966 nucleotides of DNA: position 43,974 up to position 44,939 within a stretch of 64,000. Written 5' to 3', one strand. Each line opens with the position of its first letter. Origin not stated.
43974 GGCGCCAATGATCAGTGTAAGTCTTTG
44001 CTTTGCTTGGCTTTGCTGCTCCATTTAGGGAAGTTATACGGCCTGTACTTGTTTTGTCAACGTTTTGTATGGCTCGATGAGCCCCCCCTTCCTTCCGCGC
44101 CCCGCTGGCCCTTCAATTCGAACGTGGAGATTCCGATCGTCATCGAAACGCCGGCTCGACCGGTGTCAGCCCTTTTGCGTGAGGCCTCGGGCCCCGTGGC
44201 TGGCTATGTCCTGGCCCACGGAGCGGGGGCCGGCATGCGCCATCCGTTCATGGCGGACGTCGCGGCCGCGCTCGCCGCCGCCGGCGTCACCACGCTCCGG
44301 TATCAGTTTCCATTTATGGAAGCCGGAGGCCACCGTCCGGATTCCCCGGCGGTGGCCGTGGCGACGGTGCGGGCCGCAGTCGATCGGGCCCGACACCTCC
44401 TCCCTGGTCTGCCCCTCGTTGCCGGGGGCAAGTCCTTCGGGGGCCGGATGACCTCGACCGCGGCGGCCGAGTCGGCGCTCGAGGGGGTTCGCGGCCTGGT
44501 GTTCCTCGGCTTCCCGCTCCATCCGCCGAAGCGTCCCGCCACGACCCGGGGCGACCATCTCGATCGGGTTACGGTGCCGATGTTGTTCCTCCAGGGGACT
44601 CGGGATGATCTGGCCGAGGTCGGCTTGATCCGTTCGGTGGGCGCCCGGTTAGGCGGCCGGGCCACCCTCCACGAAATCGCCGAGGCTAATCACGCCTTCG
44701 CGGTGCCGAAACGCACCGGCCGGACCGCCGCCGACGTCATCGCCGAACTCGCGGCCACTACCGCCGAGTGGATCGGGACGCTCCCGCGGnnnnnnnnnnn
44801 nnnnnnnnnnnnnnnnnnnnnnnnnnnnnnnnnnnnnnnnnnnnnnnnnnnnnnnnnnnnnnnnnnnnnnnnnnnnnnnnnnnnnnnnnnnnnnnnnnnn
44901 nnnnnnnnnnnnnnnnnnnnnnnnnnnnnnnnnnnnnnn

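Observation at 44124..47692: Alpha/beta hydrolase translationally coupled to a UvrD helicase carrying an internal DEDDh exonuclease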

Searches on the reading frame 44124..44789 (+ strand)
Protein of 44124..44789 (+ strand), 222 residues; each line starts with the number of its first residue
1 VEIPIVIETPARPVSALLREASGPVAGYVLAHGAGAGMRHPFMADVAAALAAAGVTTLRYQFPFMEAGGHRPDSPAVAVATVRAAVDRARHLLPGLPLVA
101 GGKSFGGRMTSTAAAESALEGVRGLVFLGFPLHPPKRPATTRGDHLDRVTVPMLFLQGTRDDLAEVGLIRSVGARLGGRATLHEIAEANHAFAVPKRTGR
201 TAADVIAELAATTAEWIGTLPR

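Call 6: search_protein_families(library=pfam, proteins=[window:44124-44789:+], max_evalue=0.01)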
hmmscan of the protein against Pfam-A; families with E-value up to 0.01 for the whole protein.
window:44124-44789:+ (222 aa): 5 families
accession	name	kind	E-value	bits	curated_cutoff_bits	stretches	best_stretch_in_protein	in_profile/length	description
PF20408.4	Abhydrolase_11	-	5.1e-48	163.8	27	1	28-217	5-192/193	Alpha/beta hydrolase domain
PF12146.15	Hydrolase_4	-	7.8e-07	29.1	27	0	29-129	8-108/239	Serine aminopeptidase, S33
PF12695.13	Abhydrolase_5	-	8.7e-07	29.3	27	1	93-191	53-141/164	Alpha/beta hydrolase family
PF00561.26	Abhydrolase_1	-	2.6e-05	24.5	25.8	1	29-188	4-156/245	alpha/beta hydrolase fold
PF01738.24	DLH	-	0.0088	16.1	21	0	103-203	104-200/217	Dienelactone hydrolase family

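Call 7: search_protein_families(library=ncbifam, proteins=[window:44124-44789:+], max_evalue=0.01)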
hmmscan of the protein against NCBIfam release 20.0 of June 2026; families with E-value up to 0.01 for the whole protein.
window:44124-44789:+ (222 aa): 1 family
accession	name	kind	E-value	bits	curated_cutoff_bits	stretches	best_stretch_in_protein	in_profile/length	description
NF058544.1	IVPilMotSglTMyx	equivalog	0.007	16.2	300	0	34-204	43-202/210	type IV pili motility protein SglT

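Call 9: search_protein_families(library=padloc, proteins=[window:44124-44789:+], max_evalue=0.01)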
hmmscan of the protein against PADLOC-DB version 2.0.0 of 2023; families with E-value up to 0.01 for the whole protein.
window:44124-44789:+ (222 aa): 0 families

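Call 20: find_homologous_proteins(query=window:44124-44789:+, max_evalue=1e-10)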
Query window:44124-44789:+ (222 aa): 8000 proteins with E <= 1e-10 among 8000 candidates; the best 120 are listed.
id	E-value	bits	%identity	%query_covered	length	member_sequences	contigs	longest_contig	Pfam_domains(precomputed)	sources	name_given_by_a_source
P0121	2.4e-120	418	99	89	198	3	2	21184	PF20408.5,PF12695.14,PF00561.27,PF12146.16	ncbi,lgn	-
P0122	1.3e-115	403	89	99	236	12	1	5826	PF20408.5,PF12695.14,PF00561.27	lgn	-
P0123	4.1e-106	372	82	99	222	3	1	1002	PF20408.5,PF12695.14,PF00561.27,PF12146.16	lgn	-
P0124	1.2e-104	367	79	98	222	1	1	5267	PF20408.5,PF12695.14,PF12146.16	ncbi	-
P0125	2.7e-102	359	80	98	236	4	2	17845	PF20408.5,PF12695.14,PF00561.27,PF12146.16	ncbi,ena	-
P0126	4.6e-102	358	80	99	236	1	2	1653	PF20408.5,PF12695.14,PF00561.27,PF12146.16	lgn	-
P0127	7.0e-102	358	79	98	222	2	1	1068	PF20408.5,PF12695.14,PF12146.16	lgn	-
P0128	2.7e-98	346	81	93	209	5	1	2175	PF20408.5,PF12695.14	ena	-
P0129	4.8e-98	345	81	93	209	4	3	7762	PF20408.5,PF12695.14,PF12146.16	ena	-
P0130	1.6e-97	343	78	98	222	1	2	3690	PF20408.5,PF12695.14,PF12146.16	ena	-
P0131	2.5e-95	336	74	97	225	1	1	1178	PF20408.5,PF12695.14,PF12146.16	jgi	jgi:predicted alpha/beta-hydrolase family hydrolase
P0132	7.7e-94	331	75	97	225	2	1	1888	PF20408.5,PF12695.14,PF12146.16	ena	-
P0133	5.4e-92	325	74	97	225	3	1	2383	PF20408.5,PF12695.14,PF12146.16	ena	-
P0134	1.4e-91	324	71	99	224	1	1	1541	PF20408.5,PF12695.14,PF12146.16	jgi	jgi:hypothetical protein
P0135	8.0e-90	318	74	96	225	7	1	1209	PF20408.5,PF01738.25,PF12695.14,PF12146.16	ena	-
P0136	3.1e-89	316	71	97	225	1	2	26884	PF20408.5,PF12695.14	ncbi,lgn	-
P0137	1.5e-88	314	74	95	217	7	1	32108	PF20408.5,PF12695.14,PF12146.16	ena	-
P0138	2.2e-85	304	68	98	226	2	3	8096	PF20408.5,PF01738.25,PF12695.14,PF12146.16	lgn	-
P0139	1.1e-83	298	68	97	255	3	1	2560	PF20408.5,PF12695.14,PF12146.16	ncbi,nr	ncbi:MAG: dienelactone hydrolase family protein [Gemmatimonadales bacterium]|nr:dienelactone hydrola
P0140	3.7e-83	297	69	97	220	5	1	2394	PF20408.5,PF01738.25,PF12695.14,PF12146.16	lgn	-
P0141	5.6e-83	296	68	96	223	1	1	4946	PF20408.5,PF12695.14,PF12146.16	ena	-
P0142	7.5e-83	296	68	96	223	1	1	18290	PF20408.5,PF12695.14,PF12146.16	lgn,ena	-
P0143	9.7e-83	295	69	92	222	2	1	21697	PF20408.5,PF12695.14,PF12146.16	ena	-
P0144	3.1e-82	294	69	94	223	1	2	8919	PF20408.5,PF12695.14,PF12146.16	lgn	-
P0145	3.6e-82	293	67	98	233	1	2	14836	PF20408.5,PF12695.14,PF12146.16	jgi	jgi:predicted alpha/beta-hydrolase family hydrolase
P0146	4.7e-82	293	69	95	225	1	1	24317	PF20408.5,PF12695.14,PF12146.16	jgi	jgi:predicted alpha/beta-hydrolase family hydrolase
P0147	3.0e-81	290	70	93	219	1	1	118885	PF20408.5,PF12695.14,PF12146.16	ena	-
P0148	4.8e-81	290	67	93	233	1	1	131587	PF20408.5,PF12695.14,PF12146.16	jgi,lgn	jgi:hypothetical protein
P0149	1.1e-80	288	64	96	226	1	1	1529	PF20408.5,PF01738.25,PF12695.14,PF12146.16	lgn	-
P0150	1.9e-80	288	66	99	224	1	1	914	PF20408.5,PF12695.14,PF12146.16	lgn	-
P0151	3.8e-80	287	70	95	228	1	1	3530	PF20408.5,PF12695.14,PF12146.16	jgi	jgi:predicted alpha/beta-hydrolase family hydrolase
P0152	8.4e-80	286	65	98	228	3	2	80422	PF20408.5,PF12695.14,PF00561.27,PF12146.16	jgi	-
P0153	1.0e-79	285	68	93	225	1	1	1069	PF20408.5,PF12695.14,PF12146.16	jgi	jgi:predicted alpha/beta-hydrolase family hydrolase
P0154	1.3e-79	285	66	97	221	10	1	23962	PF20408.5,PF12695.14,PF00561.27,PF12146.16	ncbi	-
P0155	2.1e-79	284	65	98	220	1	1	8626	PF20408.5,PF12695.14,PF00561.27,PF12146.16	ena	-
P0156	3.4e-79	284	65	99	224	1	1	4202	PF20408.5,PF12695.14,PF12146.16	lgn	-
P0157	4.5e-79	283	67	97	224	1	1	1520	PF20408.5,PF12695.14,PF12146.16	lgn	-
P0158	6.2e-79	283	66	97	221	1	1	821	PF20408.5,PF12695.14,PF12146.16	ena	-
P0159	8.3e-79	282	65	98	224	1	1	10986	PF20408.5,PF12695.14,PF12146.16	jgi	jgi:uncharacterized protein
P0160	8.6e-79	282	65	99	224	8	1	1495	PF20408.5,PF12695.14,PF12146.16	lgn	-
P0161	1.0e-78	282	67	97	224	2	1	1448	PF20408.5,PF12695.14,PF12146.16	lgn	-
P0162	1.1e-78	282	67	96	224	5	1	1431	PF20408.5,PF12695.14,PF12146.16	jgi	-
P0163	1.8e-78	281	67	92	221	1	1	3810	PF20408.5,PF12695.14,PF00561.27,PF12146.16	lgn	-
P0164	1.9e-78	281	66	95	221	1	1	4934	PF20408.5,PF12695.14,PF12146.16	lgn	-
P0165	1.9e-78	281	63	99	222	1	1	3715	PF20408.5,PF12695.14,PF12146.16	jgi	jgi:predicted alpha/beta-hydrolase family hydrolase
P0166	2.0e-78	281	67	97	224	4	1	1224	PF20408.5,PF12695.14,PF12146.16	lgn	-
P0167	2.1e-78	281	67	93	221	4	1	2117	PF20408.5,PF01738.25,PF12695.14,PF12146.16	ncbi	-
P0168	2.6e-78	281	65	99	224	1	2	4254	PF20408.5,PF12695.14,PF12146.16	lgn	-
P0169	3.6e-78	280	64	93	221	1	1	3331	PF20408.5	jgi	-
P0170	5.3e-78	280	63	99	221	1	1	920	PF20408.5,PF12695.14,PF12146.16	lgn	-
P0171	5.3e-78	280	64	96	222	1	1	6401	PF20408.5,PF12695.14,PF00561.27,PF12146.16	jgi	jgi:predicted alpha/beta-hydrolase family hydrolase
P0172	6.6e-78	279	66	94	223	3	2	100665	PF20408.5,PF12695.14,PF00561.27,PF12146.16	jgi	-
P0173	6.8e-78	279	65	98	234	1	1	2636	PF20408.5,PF12695.14,PF12146.16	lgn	-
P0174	7.9e-78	279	65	93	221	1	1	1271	PF20408.5,PF12697.14,PF12695.14,PF12146.16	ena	-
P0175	9.3e-78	279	67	92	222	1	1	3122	PF20408.5,PF12695.14,PF00561.27,PF12146.16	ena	-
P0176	1.2e-77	279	67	93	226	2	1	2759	PF20408.5,PF12695.14,PF12146.16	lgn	-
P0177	1.2e-77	278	69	93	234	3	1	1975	PF20408.5,PF12695.14,PF12146.16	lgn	-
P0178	1.3e-77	278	64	95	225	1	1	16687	PF20408.5,PF12695.14,PF12146.16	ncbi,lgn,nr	ncbi:MAG TPA: alpha/beta family hydrolase [Candidatus Krumholzibacteria bacterium]|nr:alpha/beta fam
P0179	1.6e-77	278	62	98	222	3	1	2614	PF20408.5,PF12697.14,PF00561.27,PF12146.16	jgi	jgi:predicted alpha/beta-hydrolase family hydrolase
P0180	1.6e-77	278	65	93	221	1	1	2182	PF20408.5,PF12697.14,PF12695.14,PF12146.16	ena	-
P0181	1.7e-77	278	66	96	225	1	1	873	PF20408.5,PF12695.14,PF00561.27,PF12146.16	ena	-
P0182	1.7e-77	278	67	93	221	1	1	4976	PF20408.5,PF12695.14,PF12146.16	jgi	jgi:predicted alpha/beta-hydrolase family hydrolase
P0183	1.8e-77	278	66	94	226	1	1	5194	PF20408.5,PF12146.16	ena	-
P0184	2.1e-77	278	64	99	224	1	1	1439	PF20408.5,PF12695.14,PF12146.16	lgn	-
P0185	2.1e-77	278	68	91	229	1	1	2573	PF20408.5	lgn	-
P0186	2.3e-77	278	65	95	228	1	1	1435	PF20408.5,PF12146.16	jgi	-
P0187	2.4e-77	278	64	97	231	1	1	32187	PF20408.5,PF12146.16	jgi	jgi:predicted alpha/beta-hydrolase family hydrolase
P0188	2.4e-77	278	66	93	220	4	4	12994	PF20408.5,PF12695.14,PF12146.16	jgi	jgi:predicted alpha/beta-hydrolase family hydrolase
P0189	2.7e-77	277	64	93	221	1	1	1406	PF20408.5,PF12697.14,PF12695.14,PF12146.16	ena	-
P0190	3.2e-77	277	67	91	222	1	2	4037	PF20408.5,PF12695.14,PF00561.27,PF12146.16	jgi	jgi:predicted alpha/beta-hydrolase family hydrolase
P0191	3.2e-77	277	67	92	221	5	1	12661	PF20408.5,PF00561.27,PF12146.16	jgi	jgi:predicted alpha/beta-hydrolase family hydrolase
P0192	3.3e-77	277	66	92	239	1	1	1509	PF20408.5,PF01738.25,PF12146.16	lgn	-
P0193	3.7e-77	277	68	94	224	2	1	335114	PF20408.5,PF12695.14,PF12146.16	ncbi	-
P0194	3.8e-77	277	67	95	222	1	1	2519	PF20408.5,PF12695.14,PF12146.16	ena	-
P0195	4.0e-77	277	66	94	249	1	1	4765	PF20408.5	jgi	jgi:predicted alpha/beta-hydrolase family hydrolase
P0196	4.2e-77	277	67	97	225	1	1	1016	PF20408.5,PF12695.14,PF12146.16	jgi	jgi:predicted alpha/beta-hydrolase family hydrolase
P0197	4.5e-77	277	66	96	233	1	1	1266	PF20408.5,PF12695.14,PF12146.16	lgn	-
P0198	4.6e-77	277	62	97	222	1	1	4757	PF20408.5,PF01738.25,PF12146.16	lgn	-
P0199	4.8e-77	277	63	99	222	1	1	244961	PF20408.5,PF12695.14,PF12146.16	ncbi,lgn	ncbi:MAG: alpha/beta family hydrolase [Gemmatimonadales bacterium]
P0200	5.6e-77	276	65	96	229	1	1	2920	PF20408.5,PF12695.14,PF12146.16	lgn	-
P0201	5.9e-77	276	64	100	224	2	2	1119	PF20408.5,PF12146.16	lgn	-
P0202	6.3e-77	276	84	71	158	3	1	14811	PF20408.5,PF12695.14,PF12146.16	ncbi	-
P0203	6.3e-77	276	63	100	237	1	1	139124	PF20408.5,PF12695.14,PF00561.27,PF12146.16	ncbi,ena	-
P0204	6.3e-77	276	65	92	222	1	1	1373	PF20408.5,PF01738.25,PF12695.14,PF00561.27,PF12146.16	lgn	-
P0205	6.7e-77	276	62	98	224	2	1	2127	PF20408.5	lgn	-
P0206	6.8e-77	276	65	92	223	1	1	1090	PF20408.5,PF12146.16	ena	-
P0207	6.8e-77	276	65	93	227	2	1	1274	PF20408.5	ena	-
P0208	6.8e-77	276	66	93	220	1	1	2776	PF20408.5,PF12146.16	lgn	-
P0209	7.3e-77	276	65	99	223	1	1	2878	PF20408.5,PF12146.16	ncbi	ncbi:MAG TPA: alpha/beta family hydrolase [Longimicrobiales bacterium]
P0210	7.6e-77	276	64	95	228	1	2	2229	PF20408.5,PF12146.16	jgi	jgi:predicted alpha/beta-hydrolase family hydrolase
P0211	7.7e-77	276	65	97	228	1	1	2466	PF20408.5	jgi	jgi:uncharacterized protein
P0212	8.3e-77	276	65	93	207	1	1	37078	PF20408.5,PF12695.14,PF12146.16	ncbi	ncbi:MAG: alpha/beta family hydrolase [Gemmatimonadales bacterium]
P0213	9.7e-77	276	71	88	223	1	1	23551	PF20408.5,PF12695.14,PF00561.27,PF12146.16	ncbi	ncbi:MAG: alpha/beta family hydrolase [Gemmatimonadales bacterium]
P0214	9.9e-77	275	67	93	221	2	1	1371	PF20408.5,PF12695.14,PF00561.27,PF12146.16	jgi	jgi:uncharacterized protein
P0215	1.1e-76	275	66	99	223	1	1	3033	PF20408.5,PF12146.16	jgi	jgi:uncharacterized protein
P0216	1.3e-76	275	62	98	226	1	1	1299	PF20408.5,PF12695.14,PF12146.16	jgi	jgi:hypothetical protein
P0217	1.3e-76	275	62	99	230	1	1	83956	PF20408.5,PF12695.14,PF12146.16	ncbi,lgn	-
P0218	1.3e-76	275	69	87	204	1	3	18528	PF20408.5,PF12695.14,PF12146.16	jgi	-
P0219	1.3e-76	275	69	87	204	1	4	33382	PF20408.5,PF12695.14,PF12146.16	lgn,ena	-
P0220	1.3e-76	275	62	98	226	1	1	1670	PF20408.5,PF12695.14,PF12146.16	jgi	jgi:hypothetical protein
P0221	1.3e-76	275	62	99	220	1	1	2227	PF20408.5,PF12697.14,PF12695.14,PF12146.16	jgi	jgi:predicted alpha/beta-hydrolase family hydrolase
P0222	1.4e-76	275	63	97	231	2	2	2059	PF20408.5,PF12146.16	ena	-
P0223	1.4e-76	275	66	91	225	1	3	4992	PF20408.5,PF12695.14,PF12146.16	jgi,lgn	jgi:predicted alpha/beta-hydrolase family hydrolase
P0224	1.7e-76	275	65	93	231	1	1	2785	PF20408.5,PF12146.16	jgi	jgi:hypothetical protein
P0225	1.9e-76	275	64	93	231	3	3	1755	PF20408.5,PF12697.14,PF12695.14,PF00561.27,PF12146.16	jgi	jgi:predicted alpha/beta-hydrolase family hydrolase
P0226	1.9e-76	275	68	86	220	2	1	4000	PF20408.5,PF12695.14,PF12146.16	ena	-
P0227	2.0e-76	275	68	93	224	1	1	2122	PF20408.5,PF12695.14,PF12146.16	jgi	jgi:predicted alpha/beta-hydrolase family hydrolase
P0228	2.0e-76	275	64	98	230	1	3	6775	PF20408.5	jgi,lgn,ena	-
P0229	2.1e-76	274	65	94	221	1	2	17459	PF20408.5,PF12695.14,PF12146.16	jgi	jgi:predicted alpha/beta-hydrolase family hydrolase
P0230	2.1e-76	274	66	93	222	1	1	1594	PF20408.5,PF12695.14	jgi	jgi:predicted alpha/beta-hydrolase family hydrolase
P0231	2.3e-76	274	68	87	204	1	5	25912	PF20408.5,PF12695.14,PF12146.16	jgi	-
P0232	2.3e-76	274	67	96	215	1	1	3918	PF20408.5,PF12146.16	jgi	jgi:predicted alpha/beta-hydrolase family hydrolase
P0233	2.3e-76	274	68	87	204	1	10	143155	PF20408.5,PF12695.14,PF12146.16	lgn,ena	-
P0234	3.0e-76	274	64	93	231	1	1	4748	PF20408.5,PF12695.14,PF12146.16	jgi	jgi:uncharacterized protein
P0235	4.0e-76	274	65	95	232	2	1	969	PF20408.5,PF12697.14,PF12695.14,PF12146.16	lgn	-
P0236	4.1e-76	273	67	95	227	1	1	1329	PF20408.5,PF12146.16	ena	-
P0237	4.1e-76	273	65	91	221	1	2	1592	PF20408.5,PF12697.14,PF12146.16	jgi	jgi:predicted alpha/beta-hydrolase family hydrolase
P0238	4.2e-76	273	65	95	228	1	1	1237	PF20408.5,PF12146.16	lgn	-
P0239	4.2e-76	273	67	91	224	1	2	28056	PF20408.5,PF12695.14,PF12146.16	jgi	jgi:predicted alpha/beta-hydrolase family hydrolase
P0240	4.3e-76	273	68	93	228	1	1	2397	PF20408.5,PF12697.14,PF12695.14,PF12146.16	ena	-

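Call 57: search_solved_structures(query=window:44124-44789:+, max_evalue=0.01, show_alignments=1)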
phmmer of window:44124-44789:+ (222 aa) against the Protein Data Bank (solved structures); distinct sequences matched with E-value up to 0.01: 0.

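Call 59: search_solved_structures(query=A4, max_evalue=1, show_alignments=0)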
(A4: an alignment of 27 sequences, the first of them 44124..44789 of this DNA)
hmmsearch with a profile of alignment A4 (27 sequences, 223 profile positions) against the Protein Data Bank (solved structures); distinct sequences matched with E-value up to 1: 106 (the best 60 are shown).
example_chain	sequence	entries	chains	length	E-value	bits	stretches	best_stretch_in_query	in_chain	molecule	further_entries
3trd_A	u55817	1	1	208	7e-11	45.1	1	35-194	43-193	Alpha/beta hydrolase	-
7wwh_A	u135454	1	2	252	1.6e-10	43.9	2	28-129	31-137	Alpha/beta hydrolase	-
9pjb_A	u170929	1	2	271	6e-10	42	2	146-199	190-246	MHETase MHT043-5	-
10bv_A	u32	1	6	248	9.4e-10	41.4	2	28-118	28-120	Chlorogenic acid esterase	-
8slj_A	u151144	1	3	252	1e-09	41.3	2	28-118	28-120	Alpha/beta hydrolase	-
8skm_A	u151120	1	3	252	1e-09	41.3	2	28-118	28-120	Chlorogenic acid esterase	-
7xrh_A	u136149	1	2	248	2.2e-09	40.2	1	28-117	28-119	Cinnamoyl esterase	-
2fuk_A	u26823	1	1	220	2.2e-09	40.2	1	35-117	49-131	XC6422 protein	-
3pf8_A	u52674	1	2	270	2.8e-09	39.9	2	28-116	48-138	Cinnamoyl esterase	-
7xri_A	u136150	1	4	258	1.6e-08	37.4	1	28-117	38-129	Cinnamoyl esterase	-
3pf9_A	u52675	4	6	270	1.8e-08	37.2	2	28-116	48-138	Cinnamoyl esterase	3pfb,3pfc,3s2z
3qm1_A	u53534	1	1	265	1.9e-08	37.1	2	28-116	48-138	Cinnamoyl esterase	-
9w30_A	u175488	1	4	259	2.4e-08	36.8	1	4-118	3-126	Alpha/beta superfamily hydrolase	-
3jw8_A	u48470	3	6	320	3.1e-07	33.1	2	21-130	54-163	MGLL protein | MONOGLYCERIDE LIPASE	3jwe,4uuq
3pe6_A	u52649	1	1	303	3.7e-07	32.9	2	22-130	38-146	Monoglyceride lipase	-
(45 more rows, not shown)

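Call 60: find_encoding_contigs(protein=P0178, flank=8000, max_places=1)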
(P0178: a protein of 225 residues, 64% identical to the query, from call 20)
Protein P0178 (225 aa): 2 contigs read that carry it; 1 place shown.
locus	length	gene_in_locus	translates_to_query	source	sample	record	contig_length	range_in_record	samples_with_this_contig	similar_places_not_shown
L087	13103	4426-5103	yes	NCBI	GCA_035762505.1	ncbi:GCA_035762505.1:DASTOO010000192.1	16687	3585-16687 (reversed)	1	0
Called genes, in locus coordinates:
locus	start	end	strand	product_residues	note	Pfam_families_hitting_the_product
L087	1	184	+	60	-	PF02580:Tyr_Deacylase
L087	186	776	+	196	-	PF02545:Maf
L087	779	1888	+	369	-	PF01008:IF-2B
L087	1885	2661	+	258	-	PF01925:TauE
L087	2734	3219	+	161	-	PF09969:DUF2203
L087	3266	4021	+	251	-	PF00106:adh_short, PF01370:Epimerase (faint), PF08659:KR (faint), PF13561:adh_short_C2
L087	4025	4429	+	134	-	PF13622:4HBT_3 (weak), PF03061:4HBT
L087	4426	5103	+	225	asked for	PF12146:Hydrolase_4 (faint), PF20408:Abhydrolase_11, PF12695:Abhydrolase_5 (weak)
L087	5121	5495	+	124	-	PF00581:Rhodanese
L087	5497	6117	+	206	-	PF01205:Impact_N, PF09186:DUF1949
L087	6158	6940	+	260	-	PF00106:adh_short, PF08659:KR, PF13561:adh_short_C2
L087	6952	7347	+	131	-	-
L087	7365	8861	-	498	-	PF01494:FAD_binding_3 (faint), PF00890:FAD_binding_2, PF01266:DAO, PF12831:FAD_oxidored, PF16901:DAO_C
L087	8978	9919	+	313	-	PF02511:Thy1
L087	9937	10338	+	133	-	PF02195:ParB_N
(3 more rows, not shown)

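Call 61: find_encoding_contigs(protein=P0233, flank=8000, max_places=1)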
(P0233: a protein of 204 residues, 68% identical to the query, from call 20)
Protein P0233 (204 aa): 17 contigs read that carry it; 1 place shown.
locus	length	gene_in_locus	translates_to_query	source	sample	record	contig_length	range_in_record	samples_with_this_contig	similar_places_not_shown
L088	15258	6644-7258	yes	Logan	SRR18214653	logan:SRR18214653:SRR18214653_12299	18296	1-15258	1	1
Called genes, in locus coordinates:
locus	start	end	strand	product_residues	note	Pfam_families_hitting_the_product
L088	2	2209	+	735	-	?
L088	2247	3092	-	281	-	PF13411:MerR_1, PF13431:TPR_17 (faint), PF13174:TPR_6 (faint), PF13424:TPR_12 (faint), PF13428:TPR_14 (faint), PF13414:TPR_11 (weak), PF14559:TPR_19 (weak), PF00515:TPR_1 (weak), +4 more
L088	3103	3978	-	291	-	PF02735:Ku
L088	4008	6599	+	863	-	PF13298:LigD_N, PF01068:DNA_ligase_A_M, PF04679:DNA_ligase_A_C, PF21686:LigD_Prim-Pol, PF01896:DNA_primase_S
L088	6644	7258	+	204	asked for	PF12146:Hydrolase_4 (faint), PF20408:Abhydrolase_11, PF12695:Abhydrolase_5 (weak)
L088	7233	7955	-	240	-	PF01904:DUF72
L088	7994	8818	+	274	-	PF07224:Chlorophyllase (weak), PF01738:DLH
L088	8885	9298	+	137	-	PF08570:DUF1761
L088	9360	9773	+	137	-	PF08570:DUF1761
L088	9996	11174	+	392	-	PF00266:Aminotran_5, PF01041:DegT_DnrJ_EryC1, PF01053:Cys_Met_Meta_PP, PF01212:Beta_elim_lyase (weak)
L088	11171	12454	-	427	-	PF12838:Fer4_7 (weak), PF13183:Fer4_8, PF02754:CCG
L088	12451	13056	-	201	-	-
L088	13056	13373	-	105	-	PF04358:DsrC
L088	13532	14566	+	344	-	PF13183:Fer4_8 (faint), PF13534:Fer4_17 (faint), PF12838:Fer4_7 (faint), PF13187:Fer4_9 (faint), PF14697:Fer4_21 (faint), PF13237:Fer4_10 (faint), PF17179:Fer4_22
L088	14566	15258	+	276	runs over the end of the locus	PF00175:NAD_binding_1, PF10418:DHODB_Fe-S_bind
